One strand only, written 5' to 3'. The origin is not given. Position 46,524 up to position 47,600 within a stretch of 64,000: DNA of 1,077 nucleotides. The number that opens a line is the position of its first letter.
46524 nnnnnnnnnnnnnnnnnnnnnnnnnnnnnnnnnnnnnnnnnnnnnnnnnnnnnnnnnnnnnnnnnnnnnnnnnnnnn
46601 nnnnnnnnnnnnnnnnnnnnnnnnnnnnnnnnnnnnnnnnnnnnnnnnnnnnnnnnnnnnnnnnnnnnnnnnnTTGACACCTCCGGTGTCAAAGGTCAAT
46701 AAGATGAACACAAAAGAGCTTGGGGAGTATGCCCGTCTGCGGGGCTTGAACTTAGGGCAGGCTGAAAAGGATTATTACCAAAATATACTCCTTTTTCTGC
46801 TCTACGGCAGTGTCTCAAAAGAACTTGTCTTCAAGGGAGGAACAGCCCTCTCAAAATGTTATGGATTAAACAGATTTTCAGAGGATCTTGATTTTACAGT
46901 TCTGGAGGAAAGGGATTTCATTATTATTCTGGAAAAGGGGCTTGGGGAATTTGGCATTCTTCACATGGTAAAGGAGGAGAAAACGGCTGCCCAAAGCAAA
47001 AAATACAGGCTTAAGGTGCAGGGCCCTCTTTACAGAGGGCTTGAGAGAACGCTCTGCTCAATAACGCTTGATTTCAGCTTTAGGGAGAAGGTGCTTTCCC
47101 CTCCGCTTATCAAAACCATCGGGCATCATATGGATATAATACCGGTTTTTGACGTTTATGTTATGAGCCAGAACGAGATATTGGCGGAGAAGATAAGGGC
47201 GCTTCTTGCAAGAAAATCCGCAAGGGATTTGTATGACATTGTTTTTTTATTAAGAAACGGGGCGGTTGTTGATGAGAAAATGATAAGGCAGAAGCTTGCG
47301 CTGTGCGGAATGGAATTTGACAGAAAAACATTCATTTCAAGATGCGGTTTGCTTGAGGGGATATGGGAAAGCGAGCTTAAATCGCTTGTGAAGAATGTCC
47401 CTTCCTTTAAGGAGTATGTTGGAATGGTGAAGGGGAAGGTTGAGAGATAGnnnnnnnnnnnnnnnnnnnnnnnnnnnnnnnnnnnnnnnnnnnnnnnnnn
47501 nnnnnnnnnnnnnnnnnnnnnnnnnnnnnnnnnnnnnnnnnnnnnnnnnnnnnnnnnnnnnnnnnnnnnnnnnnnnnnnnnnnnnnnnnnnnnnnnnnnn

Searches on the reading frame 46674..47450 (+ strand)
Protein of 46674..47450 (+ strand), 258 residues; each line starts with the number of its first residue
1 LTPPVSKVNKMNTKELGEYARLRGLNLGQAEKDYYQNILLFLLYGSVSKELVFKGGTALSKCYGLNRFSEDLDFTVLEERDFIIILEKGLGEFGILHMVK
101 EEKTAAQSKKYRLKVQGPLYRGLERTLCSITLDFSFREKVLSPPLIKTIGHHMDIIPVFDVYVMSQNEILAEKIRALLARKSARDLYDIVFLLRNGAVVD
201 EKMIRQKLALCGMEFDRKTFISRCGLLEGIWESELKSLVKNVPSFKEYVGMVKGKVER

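Call 7: search_protein_families(library=pfam, proteins=[window:46674-47450:+], max_evalue=0.01)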
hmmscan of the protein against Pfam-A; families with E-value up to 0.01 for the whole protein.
window:46674-47450:+ (258 aa): 1 family
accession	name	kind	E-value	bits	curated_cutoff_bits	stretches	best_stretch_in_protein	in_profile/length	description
PF08843.17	AbiEii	-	1e-34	121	22.5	1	48-243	12-224/238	Nucleotidyl transferase AbiEii toxin, Type IV TA system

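Call 10: find_encoding_contigs(protein=window:46704-47450:+, flank=10000, max_places=10)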
Protein window:46704-47450:+ (248 aa): 5 contigs read that carry it; 3 places shown.
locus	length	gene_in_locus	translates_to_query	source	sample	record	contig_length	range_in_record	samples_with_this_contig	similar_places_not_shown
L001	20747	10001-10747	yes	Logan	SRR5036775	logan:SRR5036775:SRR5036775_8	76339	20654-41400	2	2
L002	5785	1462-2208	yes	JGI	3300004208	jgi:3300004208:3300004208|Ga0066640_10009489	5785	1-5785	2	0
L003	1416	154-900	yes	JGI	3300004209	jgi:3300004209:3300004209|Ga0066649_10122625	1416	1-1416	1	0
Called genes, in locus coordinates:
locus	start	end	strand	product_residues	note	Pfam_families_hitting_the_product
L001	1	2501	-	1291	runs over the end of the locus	-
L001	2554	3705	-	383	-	PF00162:PGK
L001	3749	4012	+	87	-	-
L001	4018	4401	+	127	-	-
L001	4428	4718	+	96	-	PF13192:Thioredoxin_3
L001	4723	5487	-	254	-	PF08843:AbiEii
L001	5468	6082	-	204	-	-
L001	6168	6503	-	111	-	PF08608:Wyosine_form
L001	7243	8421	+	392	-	PF02778:tRNA_int_endo_N (faint), PF01974:tRNA_int_endo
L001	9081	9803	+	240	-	-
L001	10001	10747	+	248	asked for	PF08843:AbiEii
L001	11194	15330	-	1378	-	-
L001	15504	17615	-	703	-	-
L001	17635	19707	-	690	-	-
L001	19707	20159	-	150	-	-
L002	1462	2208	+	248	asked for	PF08843:AbiEii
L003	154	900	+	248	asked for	PF08843:AbiEii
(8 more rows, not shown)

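Call 77: find_related_loci(query=window:46704-47450:+, collection=viral_contigs, flank=3000)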
Query window:46704-47450:+ (248 aa) in viral_contigs; peptide patterns used: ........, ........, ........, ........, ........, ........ (x = any residue, [..] = any of these).
1 stretches matched a pattern, but none encodes a relative of the query by tblastn (E <= 1e-3).

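Call 85: search_protein_families(library=padloc, proteins=[window:46704-47450:+], max_evalue=0.001)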
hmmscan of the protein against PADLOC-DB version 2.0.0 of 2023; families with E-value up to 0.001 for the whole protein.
window:46704-47450:+ (248 aa): 32 families (the best 25 are shown)
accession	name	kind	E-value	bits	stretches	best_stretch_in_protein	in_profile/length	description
PDLC02323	AbiEii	-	6.3e-62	207.4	1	2-243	3-244/248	AbiEii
PDLC02304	AbiEii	-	1.4e-40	137.9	1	2-245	3-254/260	AbiEii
PDLC02317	AbiEii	-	2e-24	84.3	1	3-238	4-264/396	AbiEii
PDLC02307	AbiEii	-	1.3e-21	75.4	1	36-185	18-147/219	AbiEii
PDLC02292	AbiEii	-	3e-21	74.5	1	20-70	28-77/283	AbiEii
PDLC02296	AbiEii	-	3.7e-21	73.5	2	25-67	30-72/282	AbiEii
PDLC02293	AbiEii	-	2.5e-19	67.9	1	7-204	7-212/270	AbiEii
PDLC02328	AbiEii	-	1.4e-17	62.3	1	38-185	12-144/203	AbiEii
PDLC02289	AbiEii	-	2e-17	61.6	1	8-118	20-115/309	AbiEii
PDLC02321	AbiEii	-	5.4e-17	60.4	2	148-198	178-232/296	AbiEii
PDLC02318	AbiEii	-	1.2e-16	58.9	1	23-196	23-195/280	AbiEii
PDLC02330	AbiEii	-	2.1e-16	58.3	1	28-192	14-170/219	AbiEii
PDLC02305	AbiEii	-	1.3e-15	55.4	1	36-199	40-206/306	AbiEii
PDLC02294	AbiEii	-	3.3e-15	54.6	1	36-194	40-197/260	AbiEii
PDLC02313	AbiEii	-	3.3e-15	54.3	1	22-199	24-204/254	AbiEii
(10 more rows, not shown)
